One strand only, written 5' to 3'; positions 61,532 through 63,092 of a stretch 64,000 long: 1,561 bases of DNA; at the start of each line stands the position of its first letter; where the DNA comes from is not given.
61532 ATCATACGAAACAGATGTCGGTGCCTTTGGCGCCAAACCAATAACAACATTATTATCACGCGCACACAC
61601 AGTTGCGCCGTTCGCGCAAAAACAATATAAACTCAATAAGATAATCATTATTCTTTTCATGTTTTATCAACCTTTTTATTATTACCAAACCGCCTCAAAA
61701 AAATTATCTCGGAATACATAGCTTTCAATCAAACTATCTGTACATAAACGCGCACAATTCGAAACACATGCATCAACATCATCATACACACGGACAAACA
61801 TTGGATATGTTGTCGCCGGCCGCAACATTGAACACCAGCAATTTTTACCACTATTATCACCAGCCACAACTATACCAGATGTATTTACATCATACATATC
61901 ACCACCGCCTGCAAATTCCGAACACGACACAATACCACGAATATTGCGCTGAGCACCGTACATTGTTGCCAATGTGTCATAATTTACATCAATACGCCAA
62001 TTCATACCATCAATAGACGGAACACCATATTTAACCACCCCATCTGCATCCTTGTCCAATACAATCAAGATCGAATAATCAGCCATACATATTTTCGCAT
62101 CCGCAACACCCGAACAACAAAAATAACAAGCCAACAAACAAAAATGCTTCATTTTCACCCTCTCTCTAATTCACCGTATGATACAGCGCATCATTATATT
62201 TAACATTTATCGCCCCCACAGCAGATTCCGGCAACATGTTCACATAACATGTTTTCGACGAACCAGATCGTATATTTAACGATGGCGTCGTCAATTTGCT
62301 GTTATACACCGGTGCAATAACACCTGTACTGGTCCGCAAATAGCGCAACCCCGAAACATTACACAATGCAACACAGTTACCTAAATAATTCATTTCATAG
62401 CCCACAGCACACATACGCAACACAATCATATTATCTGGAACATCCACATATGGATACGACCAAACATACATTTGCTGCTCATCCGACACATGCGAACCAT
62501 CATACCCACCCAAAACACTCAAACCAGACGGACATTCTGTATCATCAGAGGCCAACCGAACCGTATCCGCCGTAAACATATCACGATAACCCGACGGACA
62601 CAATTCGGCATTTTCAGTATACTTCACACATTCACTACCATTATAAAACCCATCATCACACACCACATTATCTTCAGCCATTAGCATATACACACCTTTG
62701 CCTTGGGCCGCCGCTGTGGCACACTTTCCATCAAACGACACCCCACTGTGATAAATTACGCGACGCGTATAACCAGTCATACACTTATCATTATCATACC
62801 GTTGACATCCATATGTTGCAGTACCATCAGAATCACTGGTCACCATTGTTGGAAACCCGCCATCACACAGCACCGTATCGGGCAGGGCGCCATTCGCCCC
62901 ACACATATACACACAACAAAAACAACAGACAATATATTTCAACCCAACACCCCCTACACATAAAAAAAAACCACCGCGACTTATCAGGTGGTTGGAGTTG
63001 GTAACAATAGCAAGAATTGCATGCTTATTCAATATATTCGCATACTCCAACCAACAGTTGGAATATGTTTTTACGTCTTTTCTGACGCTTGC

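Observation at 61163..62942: Tandem array of three secreted Cys-rich proteins (CWC motif) directly upstream of leuS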

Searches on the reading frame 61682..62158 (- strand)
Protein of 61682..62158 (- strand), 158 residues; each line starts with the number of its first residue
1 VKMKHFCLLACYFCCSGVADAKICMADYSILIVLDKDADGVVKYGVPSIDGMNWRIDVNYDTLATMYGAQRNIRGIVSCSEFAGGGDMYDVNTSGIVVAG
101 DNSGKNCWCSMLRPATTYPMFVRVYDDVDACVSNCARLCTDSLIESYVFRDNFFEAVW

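Call 3: search_protein_families(library=pfam, proteins=[window:61682-62158:-], max_evalue=1)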
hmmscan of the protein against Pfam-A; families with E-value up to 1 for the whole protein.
window:61682-62158:- (158 aa): 0 families

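Call 15: find_homologous_proteins(query=window:61682-62158:-, max_evalue=0.01)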
Query window:61682-62158:- (158 aa): 10 proteins with E <= 0.01 among 25 candidates.
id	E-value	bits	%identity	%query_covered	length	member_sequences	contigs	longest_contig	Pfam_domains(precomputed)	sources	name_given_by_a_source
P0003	1.7e-101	355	99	99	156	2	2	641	-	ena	-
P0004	1.2e-63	232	63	99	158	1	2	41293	-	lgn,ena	-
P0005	1.2e-62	229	74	85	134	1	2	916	-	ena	-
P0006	5.6e-62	227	71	89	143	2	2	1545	-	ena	-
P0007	4.5e-60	220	62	100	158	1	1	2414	-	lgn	-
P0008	6.8e-58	213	63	99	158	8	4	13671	-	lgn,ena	-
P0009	2.1e-56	208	60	99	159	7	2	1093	-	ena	-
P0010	5.9e-55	204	59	100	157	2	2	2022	-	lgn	-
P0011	2.0e-50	189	56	98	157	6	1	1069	-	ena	-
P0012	3.0e-22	97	68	42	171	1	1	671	PF08125.19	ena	-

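Call 17: find_encoding_contigs(protein=P0004, flank=10000, max_places=4)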
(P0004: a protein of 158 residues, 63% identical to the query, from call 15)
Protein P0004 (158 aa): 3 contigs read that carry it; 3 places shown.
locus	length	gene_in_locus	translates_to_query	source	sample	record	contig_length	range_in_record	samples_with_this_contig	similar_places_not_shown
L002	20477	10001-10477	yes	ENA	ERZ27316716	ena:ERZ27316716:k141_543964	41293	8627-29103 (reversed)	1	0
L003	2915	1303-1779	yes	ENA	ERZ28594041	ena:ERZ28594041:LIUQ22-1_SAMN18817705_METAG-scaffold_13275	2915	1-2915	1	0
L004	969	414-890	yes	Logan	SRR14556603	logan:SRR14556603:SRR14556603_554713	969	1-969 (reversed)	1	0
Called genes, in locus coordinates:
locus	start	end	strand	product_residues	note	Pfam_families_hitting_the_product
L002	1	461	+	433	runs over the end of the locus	PF13393:tRNA-synt_His, PF00587:tRNA-synt_2b (weak), PF03129:HGTP_anticodon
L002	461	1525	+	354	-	PF03462:PCRF, PF00472:RF-1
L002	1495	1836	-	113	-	-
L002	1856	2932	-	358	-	PF03797:Autotransporter (weak)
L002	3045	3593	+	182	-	PF13189:Cytidylate_kin2 (faint), PF13238:AAA_18 (weak), PF13671:AAA_33 (weak), PF01202:SKI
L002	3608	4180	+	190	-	PF01741:MscL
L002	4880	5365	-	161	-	-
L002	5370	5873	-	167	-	-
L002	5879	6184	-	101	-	-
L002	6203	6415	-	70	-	-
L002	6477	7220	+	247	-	PF01479:S4, PF01728:FtsJ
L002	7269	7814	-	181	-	PF01569:PAP2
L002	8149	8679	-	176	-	PF01569:PAP2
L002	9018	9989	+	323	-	-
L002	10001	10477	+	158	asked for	-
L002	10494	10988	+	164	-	-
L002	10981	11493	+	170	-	-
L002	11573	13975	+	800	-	PF00133:tRNA-synt_1, PF09334:tRNA-synt_1g, PF13603:tRNA-synt_1_2, PF00133:tRNA-synt_1, PF08264:Anticodon_1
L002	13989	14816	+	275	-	-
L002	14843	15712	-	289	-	PF03330:DPBB_1, PF05036:SPOR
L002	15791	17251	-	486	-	PF03023:MurJ, PF01554:MatE (weak)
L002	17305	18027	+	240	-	PF13512:TPR_18, PF13525:YfiO, PF13174:TPR_6 (faint)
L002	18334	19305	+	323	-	-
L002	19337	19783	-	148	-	PF02502:LacAB_rpiB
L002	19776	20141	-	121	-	PF04519:Bactofilin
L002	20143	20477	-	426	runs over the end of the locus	PF01551:Peptidase_M23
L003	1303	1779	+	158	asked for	-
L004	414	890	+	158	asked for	-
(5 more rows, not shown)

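Call 18: find_encoding_contigs(protein=P0008, flank=10000, max_places=4)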
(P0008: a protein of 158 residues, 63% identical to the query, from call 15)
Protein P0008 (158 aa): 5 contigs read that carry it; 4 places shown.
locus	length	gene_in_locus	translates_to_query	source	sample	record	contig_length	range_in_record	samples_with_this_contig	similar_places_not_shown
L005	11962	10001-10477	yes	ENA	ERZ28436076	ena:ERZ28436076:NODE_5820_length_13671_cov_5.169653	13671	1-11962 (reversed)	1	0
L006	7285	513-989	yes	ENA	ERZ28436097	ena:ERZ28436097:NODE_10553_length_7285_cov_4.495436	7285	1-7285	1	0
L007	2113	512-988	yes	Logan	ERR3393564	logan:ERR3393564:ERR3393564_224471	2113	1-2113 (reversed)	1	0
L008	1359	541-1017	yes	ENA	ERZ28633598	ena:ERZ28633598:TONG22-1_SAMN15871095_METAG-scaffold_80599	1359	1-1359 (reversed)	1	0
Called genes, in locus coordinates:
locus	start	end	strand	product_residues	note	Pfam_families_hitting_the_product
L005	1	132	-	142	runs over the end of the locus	PF00075:RNase_H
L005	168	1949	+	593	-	PF00456:Transketolase_N, PF13292:DXP_synthase_N, PF02775:TPP_enzyme_C, PF02779:Transket_pyr, PF22613:Transketolase_C_1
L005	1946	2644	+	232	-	PF01863:YgjP-like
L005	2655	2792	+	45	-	-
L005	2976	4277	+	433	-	PF13393:tRNA-synt_His, PF00587:tRNA-synt_2b (weak), PF03129:HGTP_anticodon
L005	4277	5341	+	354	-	PF03462:PCRF, PF00472:RF-1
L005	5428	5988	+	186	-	PF13189:Cytidylate_kin2 (faint), PF13238:AAA_18 (weak), PF13671:AAA_33 (faint), PF01202:SKI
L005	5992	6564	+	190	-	PF01741:MscL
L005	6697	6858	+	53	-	-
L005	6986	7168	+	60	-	-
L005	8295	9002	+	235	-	PF01479:S4, PF01728:FtsJ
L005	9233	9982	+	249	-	-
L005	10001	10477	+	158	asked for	-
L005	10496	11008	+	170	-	-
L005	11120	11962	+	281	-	?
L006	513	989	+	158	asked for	-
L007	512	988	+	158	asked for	-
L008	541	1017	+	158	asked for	-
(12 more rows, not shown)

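Call 28: search_protein_families(library=ncbifam, proteins=[window:61682-62158:-], max_evalue=0.01)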
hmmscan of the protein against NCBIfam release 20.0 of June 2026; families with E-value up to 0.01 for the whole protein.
window:61682-62158:- (158 aa): 0 families

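Call 42: search_solved_structures(query=A4, max_evalue=10)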
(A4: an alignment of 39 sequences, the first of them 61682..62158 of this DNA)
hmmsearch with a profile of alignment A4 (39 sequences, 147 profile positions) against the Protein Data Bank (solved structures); distinct sequences matched with E-value up to 10: 1.
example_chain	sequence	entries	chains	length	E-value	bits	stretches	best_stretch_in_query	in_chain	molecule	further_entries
7xlj_A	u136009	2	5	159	1.1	12.2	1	22-113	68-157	NAC domain-containing protein 92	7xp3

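Call 44: search_protein_families(library=phrogs, proteins=[window:61682-62158:-, L002:18334-19305:+], max_evalue=0.1)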
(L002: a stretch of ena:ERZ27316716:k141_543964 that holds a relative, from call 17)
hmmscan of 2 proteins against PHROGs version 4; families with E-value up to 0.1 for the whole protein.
window:61682-62158:- (158 aa): 0 families

L002:18334-19305:+ (323 aa): 1 family
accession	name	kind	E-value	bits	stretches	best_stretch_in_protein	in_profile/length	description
phrog_8752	-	unknown function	0.017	15.3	1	226-279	131-183/296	-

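Call 89: search_protein_families(library=pfam, alignment_id=A4, max_evalue=1)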
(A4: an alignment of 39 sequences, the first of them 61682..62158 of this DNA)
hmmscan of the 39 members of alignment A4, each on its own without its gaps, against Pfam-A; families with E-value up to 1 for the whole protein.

A. member 1, window:61682-62158:- (158 aa): 0 families

B. families by the number of members that match (of 39 scanned): 21 families
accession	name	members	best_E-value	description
PF03724.22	META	4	0.014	META domain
PF19366.4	DUF5942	1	0.00079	Domain of unknown function (DUF5942)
PF20808.2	MINT_RAM7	1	0.014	Msx2-interacting protein, RAM7 domain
PF02590.22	SPOUT_MTase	1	0.024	Predicted SPOUT methyltransferase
PF01456.22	Mucin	1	0.025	Mucin-like glycoprotein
PF18079.6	AglB_L1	1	0.03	Archaeal glycosylation protein B long peripheral domain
PF23973.1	DUF7299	1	0.034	Family of unknown function (DUF7299)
PF10880.13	DUF2673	1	0.041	Protein of unknown function (DUF2673)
PF20517.3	TMEM127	1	0.049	Transmembrane protein 127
PF11767.14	SET_assoc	1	0.053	Histone lysine methyltransferase SET associated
PF23623.1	GBD_IRG7_N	1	0.073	IRG7 N-terminal galactose binding domain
PF21182.2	FOG1-like_PR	1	0.097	Zinc finger protein ZFPM1-like, PR domain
PF07881.17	Fucose_iso_N1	1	0.1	L-fucose isomerase, first N-terminal domain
PF21470.2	BppU-like_C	1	0.12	Minor structural protein 5-like, C-terminal domain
PF03835.21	Rad4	1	0.15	Rad4 transglutaminase-like domain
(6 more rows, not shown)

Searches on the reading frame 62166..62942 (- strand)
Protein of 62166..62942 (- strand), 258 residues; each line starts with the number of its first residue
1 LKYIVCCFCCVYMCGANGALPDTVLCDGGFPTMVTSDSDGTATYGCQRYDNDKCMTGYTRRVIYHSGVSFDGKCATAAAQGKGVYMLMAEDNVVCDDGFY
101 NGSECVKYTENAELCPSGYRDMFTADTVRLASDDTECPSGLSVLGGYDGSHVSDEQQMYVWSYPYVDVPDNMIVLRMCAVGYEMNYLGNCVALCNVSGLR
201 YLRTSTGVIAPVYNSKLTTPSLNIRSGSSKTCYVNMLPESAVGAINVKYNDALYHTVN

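Call 3: search_protein_families(library=pfam, proteins=[window:62166-62942:-], max_evalue=1)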
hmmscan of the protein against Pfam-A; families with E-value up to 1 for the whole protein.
window:62166-62942:- (258 aa): 0 families

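Call 16: find_homologous_proteins(query=window:62166-62942:-, max_evalue=0.01)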
Query window:62166-62942:- (258 aa): 9 proteins with E <= 0.01 among 302 candidates.
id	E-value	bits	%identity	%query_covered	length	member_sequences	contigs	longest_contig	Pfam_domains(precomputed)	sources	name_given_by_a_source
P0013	3.7e-165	566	100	95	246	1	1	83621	-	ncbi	-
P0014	8.3e-102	358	62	98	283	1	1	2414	-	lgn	-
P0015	2.1e-98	347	56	91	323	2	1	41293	-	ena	-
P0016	1.9e-90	321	52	92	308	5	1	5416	-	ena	-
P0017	4.3e-86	307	53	91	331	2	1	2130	-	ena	-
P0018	5.6e-84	300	55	97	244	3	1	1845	-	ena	-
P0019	3.5e-75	271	52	100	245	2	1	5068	-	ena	-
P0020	2.2e-56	209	42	100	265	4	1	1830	-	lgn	-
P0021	7.9e-52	194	42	98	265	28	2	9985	-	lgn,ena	-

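Call 19: find_encoding_contigs(protein=P0021, flank=10000, max_places=4)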
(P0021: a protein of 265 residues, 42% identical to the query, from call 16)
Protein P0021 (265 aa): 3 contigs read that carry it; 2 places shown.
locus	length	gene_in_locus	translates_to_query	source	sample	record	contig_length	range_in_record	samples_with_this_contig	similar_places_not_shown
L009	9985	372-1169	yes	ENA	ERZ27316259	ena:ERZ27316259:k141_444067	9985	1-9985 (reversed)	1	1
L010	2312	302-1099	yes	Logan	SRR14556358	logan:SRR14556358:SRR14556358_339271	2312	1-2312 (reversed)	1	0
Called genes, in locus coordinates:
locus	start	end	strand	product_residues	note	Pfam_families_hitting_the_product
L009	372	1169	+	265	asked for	-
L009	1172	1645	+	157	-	-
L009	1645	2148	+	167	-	-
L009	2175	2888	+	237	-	PF01479:S4, PF01728:FtsJ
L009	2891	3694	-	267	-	-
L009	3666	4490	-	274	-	-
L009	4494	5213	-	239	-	-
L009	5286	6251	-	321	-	PF01501:Glyco_transf_8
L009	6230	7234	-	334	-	PF13641:Glyco_tranf_2_3 (faint), PF00535:Glycos_transf_2, PF10111:Glyco_tranf_2_2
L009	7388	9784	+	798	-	PF00133:tRNA-synt_1, PF09334:tRNA-synt_1g, PF13603:tRNA-synt_1_2, PF00133:tRNA-synt_1, PF08264:Anticodon_1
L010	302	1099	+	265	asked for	-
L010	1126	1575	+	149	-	-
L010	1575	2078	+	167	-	-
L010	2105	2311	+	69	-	?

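Call 28: search_protein_families(library=ncbifam, proteins=[window:62166-62942:-], max_evalue=0.01)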
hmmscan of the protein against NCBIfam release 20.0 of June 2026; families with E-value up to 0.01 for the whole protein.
window:62166-62942:- (258 aa): 0 families

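Call 30: predict_structure(alignment_id=A3)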
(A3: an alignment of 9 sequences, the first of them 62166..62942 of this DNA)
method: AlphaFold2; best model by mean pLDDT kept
length: 258 residues; sequences in the alignment: 9
mean_pLDDT: 36.8   pTM: 0.30
mean pLDDT of the five models: 36.8, 35.1, 33.7, 31.5, 28.8
residues with pLDDT >= 90: 0; 70-90: 0; 50-70: 23; < 50: 235
segments of 3 or more residues with pLDDT < 50: 8-55, 58-96, 113-135, 137-258
pLDDT, mean of each block of 10 residues (from residue 1): 52 31 37 43 45 47 32 28 42 47 55 46 47 46 32 30 33 33 38 33 24 25 29 30 27 24
secondary structure, 60 per line:
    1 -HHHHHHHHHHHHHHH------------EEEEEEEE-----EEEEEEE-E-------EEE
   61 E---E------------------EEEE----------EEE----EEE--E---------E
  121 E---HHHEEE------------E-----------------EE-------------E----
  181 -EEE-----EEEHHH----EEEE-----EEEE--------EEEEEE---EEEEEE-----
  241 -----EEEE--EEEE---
elements in order: H2-16 E29-36 E42-48 E58-61 E84-87 E98-100 E105-107 E128-130 E182-184 E190-192 E200-203 E209-212 E221-226 E230-235 E246-249 E252-255

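Call 43: search_solved_structures(query=A3, max_evalue=10)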
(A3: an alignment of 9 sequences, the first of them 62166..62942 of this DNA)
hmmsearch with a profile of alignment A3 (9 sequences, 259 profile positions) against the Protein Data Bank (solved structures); distinct sequences matched with E-value up to 10: 0.

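Call 44: search_protein_families(library=phrogs, proteins=[window:62166-62942:-], max_evalue=0.1)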
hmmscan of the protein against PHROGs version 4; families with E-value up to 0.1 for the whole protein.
window:62166-62942:- (258 aa): 0 families

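Call 75: find_encoding_contigs(protein=P0016, flank=3000, max_places=3)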
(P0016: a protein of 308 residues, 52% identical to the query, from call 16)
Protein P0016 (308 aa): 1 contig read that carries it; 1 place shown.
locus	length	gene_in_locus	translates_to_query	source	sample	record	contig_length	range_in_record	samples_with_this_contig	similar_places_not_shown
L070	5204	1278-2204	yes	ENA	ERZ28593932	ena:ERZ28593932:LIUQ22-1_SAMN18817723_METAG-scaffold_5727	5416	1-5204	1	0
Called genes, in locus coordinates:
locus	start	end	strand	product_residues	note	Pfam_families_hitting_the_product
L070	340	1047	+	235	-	PF01479:S4, PF01728:FtsJ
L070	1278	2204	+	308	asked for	-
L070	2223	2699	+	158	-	-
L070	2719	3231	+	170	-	-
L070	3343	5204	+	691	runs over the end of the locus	?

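Call 76: find_encoding_contigs(protein=P0019, flank=3000, max_places=3)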
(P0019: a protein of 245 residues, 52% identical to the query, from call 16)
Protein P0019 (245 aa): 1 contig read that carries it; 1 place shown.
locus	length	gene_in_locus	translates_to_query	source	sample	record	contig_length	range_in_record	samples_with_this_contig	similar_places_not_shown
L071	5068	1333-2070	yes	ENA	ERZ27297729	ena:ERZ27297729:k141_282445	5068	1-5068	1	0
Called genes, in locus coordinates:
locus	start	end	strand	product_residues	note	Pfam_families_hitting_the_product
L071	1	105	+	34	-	?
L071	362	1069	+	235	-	PF01479:S4, PF01728:FtsJ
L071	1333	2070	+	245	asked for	-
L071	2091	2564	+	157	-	-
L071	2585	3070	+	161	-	-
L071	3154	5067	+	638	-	?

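Call 77: find_encoding_contigs(protein=P0020, flank=3000, max_places=3)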
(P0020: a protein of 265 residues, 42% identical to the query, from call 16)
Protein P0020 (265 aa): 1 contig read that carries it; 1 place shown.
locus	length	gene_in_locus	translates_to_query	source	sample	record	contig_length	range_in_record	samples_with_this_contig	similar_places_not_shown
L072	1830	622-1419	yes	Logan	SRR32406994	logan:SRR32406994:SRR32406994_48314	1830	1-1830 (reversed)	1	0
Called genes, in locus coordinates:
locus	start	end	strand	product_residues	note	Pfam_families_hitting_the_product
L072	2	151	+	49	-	?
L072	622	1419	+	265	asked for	-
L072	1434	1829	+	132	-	?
